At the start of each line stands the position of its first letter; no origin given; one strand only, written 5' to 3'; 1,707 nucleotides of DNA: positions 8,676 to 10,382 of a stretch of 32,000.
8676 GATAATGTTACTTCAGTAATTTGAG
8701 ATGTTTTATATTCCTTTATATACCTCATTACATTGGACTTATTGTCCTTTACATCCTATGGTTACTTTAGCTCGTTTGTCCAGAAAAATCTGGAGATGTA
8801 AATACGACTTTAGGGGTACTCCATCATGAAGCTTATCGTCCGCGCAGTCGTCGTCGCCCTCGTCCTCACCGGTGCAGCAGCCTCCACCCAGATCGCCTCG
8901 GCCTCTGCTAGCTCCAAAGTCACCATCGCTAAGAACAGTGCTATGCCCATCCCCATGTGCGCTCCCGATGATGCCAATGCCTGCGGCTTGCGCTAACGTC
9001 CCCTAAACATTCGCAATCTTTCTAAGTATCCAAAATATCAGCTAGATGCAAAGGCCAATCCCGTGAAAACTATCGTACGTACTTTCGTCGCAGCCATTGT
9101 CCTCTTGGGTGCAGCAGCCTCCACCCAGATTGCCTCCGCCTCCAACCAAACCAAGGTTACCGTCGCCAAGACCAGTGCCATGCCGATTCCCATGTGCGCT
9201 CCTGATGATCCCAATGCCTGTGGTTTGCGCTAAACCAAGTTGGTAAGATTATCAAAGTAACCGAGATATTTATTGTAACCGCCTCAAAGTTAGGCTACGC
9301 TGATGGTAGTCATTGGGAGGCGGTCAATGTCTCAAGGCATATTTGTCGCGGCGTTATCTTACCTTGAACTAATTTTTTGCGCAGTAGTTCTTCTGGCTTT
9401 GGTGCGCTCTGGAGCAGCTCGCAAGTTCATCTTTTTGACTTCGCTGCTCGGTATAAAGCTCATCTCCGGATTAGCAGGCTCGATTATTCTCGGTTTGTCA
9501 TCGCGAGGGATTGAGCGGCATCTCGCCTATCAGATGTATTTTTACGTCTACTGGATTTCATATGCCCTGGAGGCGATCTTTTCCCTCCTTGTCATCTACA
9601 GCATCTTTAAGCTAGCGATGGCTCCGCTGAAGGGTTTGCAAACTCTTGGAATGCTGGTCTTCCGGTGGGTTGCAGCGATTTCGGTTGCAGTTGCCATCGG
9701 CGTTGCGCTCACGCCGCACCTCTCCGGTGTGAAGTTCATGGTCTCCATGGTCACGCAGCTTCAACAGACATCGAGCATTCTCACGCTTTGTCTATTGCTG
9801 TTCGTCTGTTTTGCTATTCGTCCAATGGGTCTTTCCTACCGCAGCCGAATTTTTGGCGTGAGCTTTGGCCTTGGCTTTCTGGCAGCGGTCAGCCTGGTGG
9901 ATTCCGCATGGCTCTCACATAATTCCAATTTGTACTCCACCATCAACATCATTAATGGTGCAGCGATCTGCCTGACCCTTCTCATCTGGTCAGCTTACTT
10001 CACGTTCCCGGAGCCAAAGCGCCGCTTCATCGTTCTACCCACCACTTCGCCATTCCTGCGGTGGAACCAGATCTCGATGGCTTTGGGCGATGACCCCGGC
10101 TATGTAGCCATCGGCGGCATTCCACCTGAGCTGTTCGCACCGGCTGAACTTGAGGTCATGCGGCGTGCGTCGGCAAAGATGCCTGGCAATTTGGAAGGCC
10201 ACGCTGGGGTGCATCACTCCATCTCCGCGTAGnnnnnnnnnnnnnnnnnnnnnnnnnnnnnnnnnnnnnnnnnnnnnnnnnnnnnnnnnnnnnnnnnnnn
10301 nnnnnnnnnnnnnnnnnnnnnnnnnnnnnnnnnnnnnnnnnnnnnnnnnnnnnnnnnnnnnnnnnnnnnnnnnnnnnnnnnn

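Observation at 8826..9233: Two tandem 56-codon genes for secreted Cys-loop peptides, below the ORF-track cutoff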

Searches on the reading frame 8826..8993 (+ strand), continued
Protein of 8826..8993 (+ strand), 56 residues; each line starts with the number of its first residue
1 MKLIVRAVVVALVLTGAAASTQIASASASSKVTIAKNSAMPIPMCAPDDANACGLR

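Call 70: predict_structure(alignment_id=A1)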
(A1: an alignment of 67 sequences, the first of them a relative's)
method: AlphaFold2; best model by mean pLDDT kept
length: 56 residues; sequences in the alignment: 67
mean_pLDDT: 60.9   pTM: 0.30
mean pLDDT of the five models: 60.9, 58.3, 58.1, 57.8, 57.2
residues with pLDDT >= 90: 0; 70-90: 16; 50-70: 27; < 50: 13
segments of 3 or more residues with pLDDT < 50: 33-35
pLDDT, mean of each block of 10 residues (from residue 1): 85 72 50 50 54 51
secondary structure, 60 per line:
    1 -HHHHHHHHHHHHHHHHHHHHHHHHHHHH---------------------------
elements in order: H2-29
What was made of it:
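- AF2 shows helix 2-29 followed by disorder (call 70).
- Tried and rejected: AF2 of the peptide alone (call 70) gives a signal helix plus a low-confidence coil, so a fold search was not worthwhile.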

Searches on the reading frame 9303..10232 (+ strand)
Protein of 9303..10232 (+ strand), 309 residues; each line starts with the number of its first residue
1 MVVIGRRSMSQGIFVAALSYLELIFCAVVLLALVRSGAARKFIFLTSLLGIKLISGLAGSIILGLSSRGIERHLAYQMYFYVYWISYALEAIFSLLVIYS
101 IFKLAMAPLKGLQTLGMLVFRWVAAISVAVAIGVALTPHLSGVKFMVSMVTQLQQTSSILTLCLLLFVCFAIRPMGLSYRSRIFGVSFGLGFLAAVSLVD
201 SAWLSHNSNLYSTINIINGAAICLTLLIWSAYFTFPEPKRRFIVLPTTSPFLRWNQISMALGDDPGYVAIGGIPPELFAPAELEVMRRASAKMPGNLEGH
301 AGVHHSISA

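Call 5: search_protein_families(library=pfam, proteins=[window:9303-10232:+], max_evalue=1)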
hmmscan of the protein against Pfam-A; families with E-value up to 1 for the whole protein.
window:9303-10232:+ (309 aa): 0 families

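Call 6: search_protein_families(library=ncbifam, proteins=[window:9303-10232:+], max_evalue=1)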
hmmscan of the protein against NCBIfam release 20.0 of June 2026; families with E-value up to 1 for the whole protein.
window:9303-10232:+ (309 aa): 1 family
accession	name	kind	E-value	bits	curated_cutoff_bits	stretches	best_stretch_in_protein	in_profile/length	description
NF011751.0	PRK15204.1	equivalog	0.093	11.3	907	1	72-140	75-138/476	undecaprenyl-phosphate galactose phosphotransferase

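Call 16: find_homologous_proteins(query=window:9327-10232:+, max_evalue=0.001)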
Query window:9327-10232:+ (301 aa): 2153 proteins with E <= 0.001 among 8000 candidates; the best 120 are listed.
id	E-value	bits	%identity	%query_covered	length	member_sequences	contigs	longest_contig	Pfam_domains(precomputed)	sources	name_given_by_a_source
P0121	1.7e-187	640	100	100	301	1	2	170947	-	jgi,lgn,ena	-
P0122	1.8e-187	640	100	100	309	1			-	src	-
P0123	9.0e-176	601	92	100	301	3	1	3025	-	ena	-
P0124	2.2e-175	600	93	100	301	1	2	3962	-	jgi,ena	jgi:hypothetical protein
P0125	1.1e-173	595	90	100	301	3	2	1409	-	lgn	-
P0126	3.2e-173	593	100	92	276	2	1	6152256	-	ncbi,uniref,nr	ncbi:hypothetical protein [Edaphobacter aggregans]|uniref:hypothetical protein n=1 Tax=Edaphobacter 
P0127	3.3e-170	583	89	100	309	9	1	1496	-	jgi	jgi:hypothetical protein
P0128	1.8e-165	568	88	100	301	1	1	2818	-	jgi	jgi:hypothetical protein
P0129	1.8e-160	551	84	100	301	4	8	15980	-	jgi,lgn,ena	jgi:hypothetical protein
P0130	6.9e-156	536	83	100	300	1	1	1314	-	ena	-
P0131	7.3e-156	536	83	100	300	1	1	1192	-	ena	-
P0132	2.9e-154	531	85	96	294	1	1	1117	-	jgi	jgi:hypothetical protein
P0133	6.3e-154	530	83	98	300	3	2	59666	-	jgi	jgi:hypothetical protein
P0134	6.4e-154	530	82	100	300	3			-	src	-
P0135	4.8e-153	527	81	100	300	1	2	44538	-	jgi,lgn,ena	-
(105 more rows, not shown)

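Call 30: find_related_loci(query=A3, collection=genome_contigs, flank=4000)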
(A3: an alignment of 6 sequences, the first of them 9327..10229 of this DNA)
Query A3 (301 aa) in genome_contigs; peptide patterns used: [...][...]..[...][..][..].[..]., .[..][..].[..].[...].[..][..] (x = any residue, [..] = any of these).
290 stretches matched a pattern; 206 encode a relative of the query (tblastn E <= 1e-3); the best 80 are kept; 80 distinct loci.
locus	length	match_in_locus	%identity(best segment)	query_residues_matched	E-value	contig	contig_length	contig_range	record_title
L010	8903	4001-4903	92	1-301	0e+0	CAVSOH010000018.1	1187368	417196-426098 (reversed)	MAG: uncultured Acidobacteriaceae bacterium isolate MFD01633.bin.1.176 genome assembly, contig: contig_259, whole genome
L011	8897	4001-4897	82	1-301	2e-162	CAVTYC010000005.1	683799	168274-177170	MAG: uncultured Acidobacteriaceae bacterium isolate MFD06714.bin.2.186 genome assembly, contig: contig_45666, whole geno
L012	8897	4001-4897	82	1-301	3e-162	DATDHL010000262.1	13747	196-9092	MAG TPA_asm: Edaphobacter sp. isolate SMAG_U277 k141_109775, whole genome shotgun sequence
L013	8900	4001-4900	79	1-301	5e-159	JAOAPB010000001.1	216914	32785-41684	MAG: Edaphobacter sp. isolate RYN_3 scaffold_2313889, whole genome shotgun sequence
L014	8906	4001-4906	79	1-301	9e-158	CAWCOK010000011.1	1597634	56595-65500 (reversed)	MAG: uncultured Acidobacteriaceae bacterium isolate MFD09368.bin.2.162 genome assembly, contig: contig_3492, whole genom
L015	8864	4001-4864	82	6-293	2e-152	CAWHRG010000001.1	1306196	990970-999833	MAG: uncultured Acidobacteriaceae bacterium isolate MFD06714.bin.1.47 genome assembly, contig: contig_13941, whole genom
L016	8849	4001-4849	80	6-288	3e-150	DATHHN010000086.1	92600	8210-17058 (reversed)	MAG TPA_asm: Edaphobacter sp. isolate SMAG_U12501 k141_465702, whole genome shotgun sequence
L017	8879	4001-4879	77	1-293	8e-147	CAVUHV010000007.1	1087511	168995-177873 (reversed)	MAG: uncultured Acidobacteriaceae bacterium isolate MFD02248.bin.1.96 genome assembly, contig: contig_9138, whole genome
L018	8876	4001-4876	76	10-301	1e-146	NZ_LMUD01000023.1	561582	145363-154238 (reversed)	Granulicella sp. S190 NODE_28_length_561486_cov_8.253401, whole genome shotgun sequence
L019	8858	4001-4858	77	1-285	4e-146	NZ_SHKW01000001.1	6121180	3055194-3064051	Edaphobacter modestus strain DSM 18101 Ga0242575_11, whole genome shotgun sequence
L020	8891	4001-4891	73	5-301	2e-145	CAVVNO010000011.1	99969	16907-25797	MAG: uncultured Acidobacteriaceae bacterium isolate MFD05841.bin.1.238 genome assembly, contig: contig_73129, whole geno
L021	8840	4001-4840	80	6-285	2e-145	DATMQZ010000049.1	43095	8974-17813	MAG TPA_asm: Edaphobacter sp. isolate SMAG_U12942 k141_3566836, whole genome shotgun sequence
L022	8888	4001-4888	74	6-301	3e-143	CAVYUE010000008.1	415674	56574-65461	MAG: uncultured Acidobacteriaceae bacterium isolate MFD09671.bin.2.33 genome assembly, contig: contig_17721, whole genom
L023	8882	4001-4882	74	7-301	2e-143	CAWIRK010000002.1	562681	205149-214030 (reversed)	MAG: uncultured Acidobacteriaceae bacterium isolate MFD06714.bin.2.90 genome assembly, contig: contig_11277, whole genom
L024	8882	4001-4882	73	7-301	7e-143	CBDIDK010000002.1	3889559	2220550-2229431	MAG: Edaphobacter sp. isolate 48ee43ba-584b-4515-a8d0-9fefd1518295 genome assembly, contig: contig_2, whole genome shotg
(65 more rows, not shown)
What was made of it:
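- Tried and rejected: I anchored on the partner protein instead (call 30).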

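Call 46: search_solved_structures(query=A5, max_evalue=10)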
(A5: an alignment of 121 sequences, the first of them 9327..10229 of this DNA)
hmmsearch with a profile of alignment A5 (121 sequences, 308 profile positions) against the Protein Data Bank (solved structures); distinct sequences matched with E-value up to 10: 2.
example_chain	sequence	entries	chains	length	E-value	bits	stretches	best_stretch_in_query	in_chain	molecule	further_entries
5awm_A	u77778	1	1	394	0.35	13.4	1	187-258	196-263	Stress-activated protein kinase JNK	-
9g9t_D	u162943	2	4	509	2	10.9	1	222-248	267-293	Putative peptidase M16 family protein | Putative peptidase M16 family potein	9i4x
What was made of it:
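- On GPCR / bacterial 7TM-receptor superfamilies (partner protein): The PDB profile search found nothing (call 46).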

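Call 47: search_protein_families(library=pfam, alignment_id=A5, max_evalue=0.1)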
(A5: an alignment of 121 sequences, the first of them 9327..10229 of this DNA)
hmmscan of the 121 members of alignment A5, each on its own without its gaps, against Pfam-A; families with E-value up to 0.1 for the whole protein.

A. member 1, window:9327-10229:+ (301 aa): 0 families

B. families by the number of members that match (of 121 scanned): 14 families
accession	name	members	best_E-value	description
PF06681.19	DUF1182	2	0.00091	Protein of unknown function (DUF1182)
PF20589.3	DUF6790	2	0.0053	Family of unknown function (DUF6790)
PF19660.4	DUF6163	2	0.01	Family of unknown function (DUF6163)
PF08122.17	NDUF_B12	2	0.02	NADH-ubiquinone oxidoreductase B12 subunit family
PF08058.16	NPCC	2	0.032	Nuclear pore complex component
PF07695.17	7TMR-DISM_7TM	1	0.013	7TM diverse intracellular signalling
PF06455.17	NADH5_C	1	0.023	NADH dehydrogenase subunit 5 C-terminus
PF08173.16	YbgT_YccB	1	0.044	Membrane bound YbgT-like protein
PF02439.20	Adeno_E3_CR2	1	0.062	Adenovirus E3 region protein CR2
PF01226.23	Form_Nir_trans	1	0.063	Formate/nitrite transporter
PF11382.13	MctB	1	0.069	Copper transport outer membrane protein, MctB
PF24857.1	THR4_C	1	0.069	Threonine synthase, C-terminal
PF09971.14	DUF2206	1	0.079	Predicted membrane protein (DUF2206)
PF01130.27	CD36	1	0.094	CD36 family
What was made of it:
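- On Bacteriocin plus immunity pair (Sec-dependent class II type): No Pfam hit for the peptide or the partner (calls 5, 47).
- On Peptide pheromone / histidine-kinase receptor cassettes (Agr, Com): No HisKA or HATPase domain in any of the 121 partner homologs (call 47).
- On MgrB-like small membrane-protein regulators: No Pfam or NCBIfam MgrB hit (calls 5, 6), and the partner is not a kinase (call 47).
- On GPCR / bacterial 7TM-receptor superfamilies (partner protein): One of 121 members hit 7TMR-DISM_7TM at E = 0.013 (call 47).
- On Ribosomal peptide natural-product (RiPP) precursor arrays: The only constant neighbour is the 7TM protein, which has no enzyme signature (calls 5, 47).
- Closest known: Sec-dependent class II bacteriocins with polytopic immunity proteins. 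Different: The partner has no Abi/CPBP signature (calls 5, 47).
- Closest known: Eukaryotic GPCRs and bacterial 7TM receptor modules. Same: One family member gave a marginal 7TMR-DISM_7TM hit (E = 0.013; call 47).
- Closest known: Eukaryotic GPCRs and bacterial 7TM receptor modules. Different: There is no extracellular sensor domain and no recognised cytoplasmic output domain (call 47).
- No protease, transporter or oxidoreductase signature was found (calls 5, 6, 46, 47). There is no Abi/CPBP Pfam match (calls 5, 47).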

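Call 50: predict_structure(alignment_id=A5)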
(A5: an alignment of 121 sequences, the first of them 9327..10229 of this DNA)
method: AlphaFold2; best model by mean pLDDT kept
length: 301 residues; sequences in the alignment: 121
mean_pLDDT: 77.4   pTM: 0.71
mean pLDDT of the five models: 77.4, 77.1, 74.7, 72.5, 70.9
residues with pLDDT >= 90: 78; 70-90: 141; 50-70: 54; < 50: 28
segments of 3 or more residues with pLDDT < 50: 255-257, 285-301
pLDDT, mean of each block of 10 residues (from residue 1): 77 92 91 92 93 85 86 89 91 86 83 87 77 69 87 90 73 88 92 81 80 92 85 53 52 50 56 67 50 33 37
secondary structure, 60 per line:
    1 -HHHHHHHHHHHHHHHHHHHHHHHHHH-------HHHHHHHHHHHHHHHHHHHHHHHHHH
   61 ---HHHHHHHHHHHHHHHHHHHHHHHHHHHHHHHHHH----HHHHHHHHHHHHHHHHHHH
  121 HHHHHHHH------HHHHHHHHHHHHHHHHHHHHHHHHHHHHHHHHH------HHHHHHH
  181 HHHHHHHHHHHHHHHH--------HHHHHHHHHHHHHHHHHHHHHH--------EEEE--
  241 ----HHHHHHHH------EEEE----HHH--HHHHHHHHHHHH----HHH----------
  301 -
elements in order: H2-27 H35-60 H64-97 H102-128 H135-167 H174-196 H205-226 E235-238 H245-252 E259-262 H272-283
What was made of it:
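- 9327..10232 (+): Partner gene: 301-aa seven-helix inner-membrane protein with a conserved cytoplasmic tail (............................). AF2 gives pLDDT 77 and pTM 0.71, with 7 TM helices (call 50).
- On GPCR / bacterial 7TM-receptor superfamilies (partner protein): The AF2 model has 7 TM helices (pLDDT 77; call 50).
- Closest known: MgrB-PhoQ. Different: The partner is a 7TM protein without a kinase domain (calls 47, 50).
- Partner as a receptor-like protein: the model has 7 TM helices, and I infer an N-out/C-in topology from the positive residues on alternate loops (call 50).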

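Call 52: fold_search(model_id=the predicted structure, library=pdb)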
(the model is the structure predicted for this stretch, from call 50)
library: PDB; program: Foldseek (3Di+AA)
matches with E <= 10: 415; with E <= 0.001: 0
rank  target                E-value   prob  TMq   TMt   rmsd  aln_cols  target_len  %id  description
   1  8kgk_A                1.7e-02  1.00  0.41  0.47  11.7       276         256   18  Cryo-EM structure of the GPR61-Gs complex (released 2023-10-11)
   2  6w2y_B                1.7e-02  1.00  0.44  0.24   7.4       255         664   15  CryoEM Structure of GABAB1b Homodimer (released 2020-07-01)
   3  7c7s_B                2.5e-02  1.00  0.41  0.22   9.0       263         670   11  Cryo-EM structure of the CGP54626-bound human GABA(B) receptor in inactive state. (released 2020-07-01)
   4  6w2y_A                2.7e-02  1.00  0.40  0.22   8.7       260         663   13  CryoEM Structure of GABAB1b Homodimer (released 2020-07-01)
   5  6wiv_A                4.3e-02  0.99  0.40  0.21   9.7       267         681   11  Structure of human GABA(B) receptor in an inactive state (released 2020-07-01)
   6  7w55_R                7.0e-02  0.97  0.37  0.37   8.9       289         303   12  Cryo-EM structure of the neuromedin U-bound neuromedin U receptor 2-Gq protein complex (released 2022-04-20)
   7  8wss_R                7.0e-02  0.95  0.33  0.35   8.4       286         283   12  Cryo-EM structure of Melanin-Concentrating Hormone Receptor 1 with MCH (released 2024-06-19)
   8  8x64                  8.1e-02  1.00  0.46  0.51   7.3       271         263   13  CryoEM structure of the histamine H1 receptor-BRIL/Anti BRIL Fab complex with desloratadine (released 2024-01-17)
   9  8yn2_R                8.9e-02  0.99  0.45  0.49   8.6       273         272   14  Cryo-EM structure of histamine H1 receptor in complex with histamine and miniGq (released 2024-10-09)
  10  4mqs_A                8.9e-02  0.98  0.40  0.43   7.6       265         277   13  Structure of active human M2 muscarinic acetylcholine receptor bound to the agonist iperoxo (released 2013-11-27)
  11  7c7s_A                9.8e-02  0.97  0.39  0.20  10.3       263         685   14  Cryo-EM structure of the CGP54626-bound human GABA(B) receptor in inactive state. (released 2020-07-01)
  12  7sk3_A                9.8e-02  0.94  0.34  0.34   8.4       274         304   10  Cryo-EM structure of ACKR3 in complex with CXCL12, an intracellular Fab, and an extracellular Fab (released 2022-07-27)
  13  8hs3_R                1.1e-01  0.98  0.42  0.44   7.3       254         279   15  Gi bound orphan GPR20 in ligand-free state (released 2023-03-08)
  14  7c7q_A                1.1e-01  0.99  0.45  0.24   9.6       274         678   13  Cryo-EM structure of the baclofen/BHFF-bound human GABA(B) receptor in active state (released 2020-07-01)
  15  9lxr_R                1.2e-01  0.89  0.36  0.36  11.3       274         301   12  A Cryo-EM structure of LA-PTH-PTH1R-Beta-arrestin1 complex (state 1 conformation) (released 2025-09-10)
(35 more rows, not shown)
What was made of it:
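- On GPCR / bacterial 7TM-receptor superfamilies (partner protein): The best Foldseek hits are all GPCR-type, but with E = 0.017 or above and TM-score 0.33-0.50 (call 52).
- Closest known: Eukaryotic GPCRs and bacterial 7TM receptor modules. Same: The best structural matches are GPCRs (call 52).
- Closest known: Eukaryotic GPCRs and bacterial 7TM receptor modules. Different: TM-scores are 0.5 or below, E is 0.017 or above and sequence identity is 8-18% (call 52).
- All the best Foldseek matches in PDB are GPCR-type 7TM bundles, though weak (best E = 0.017, TM-score 0.4-0.5; call 52).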

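Call 62: search_protein_families(library=padloc, proteins=[window:9327-10229:+], max_evalue=0.1)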
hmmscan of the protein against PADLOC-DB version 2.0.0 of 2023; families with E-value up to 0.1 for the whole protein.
window:9327-10229:+ (301 aa): 0 families

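Call 63: search_dna_similar(query=window:9327-10229:+, collection=plasmids, mode=protein, max_evalue=0.001, max_rows=10)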
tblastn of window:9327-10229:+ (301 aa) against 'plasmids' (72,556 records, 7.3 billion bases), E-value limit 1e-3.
No match.
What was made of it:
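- Core-genome character: chromosomal, with no plasmid homolog and no defence-system match (calls 62, 63).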
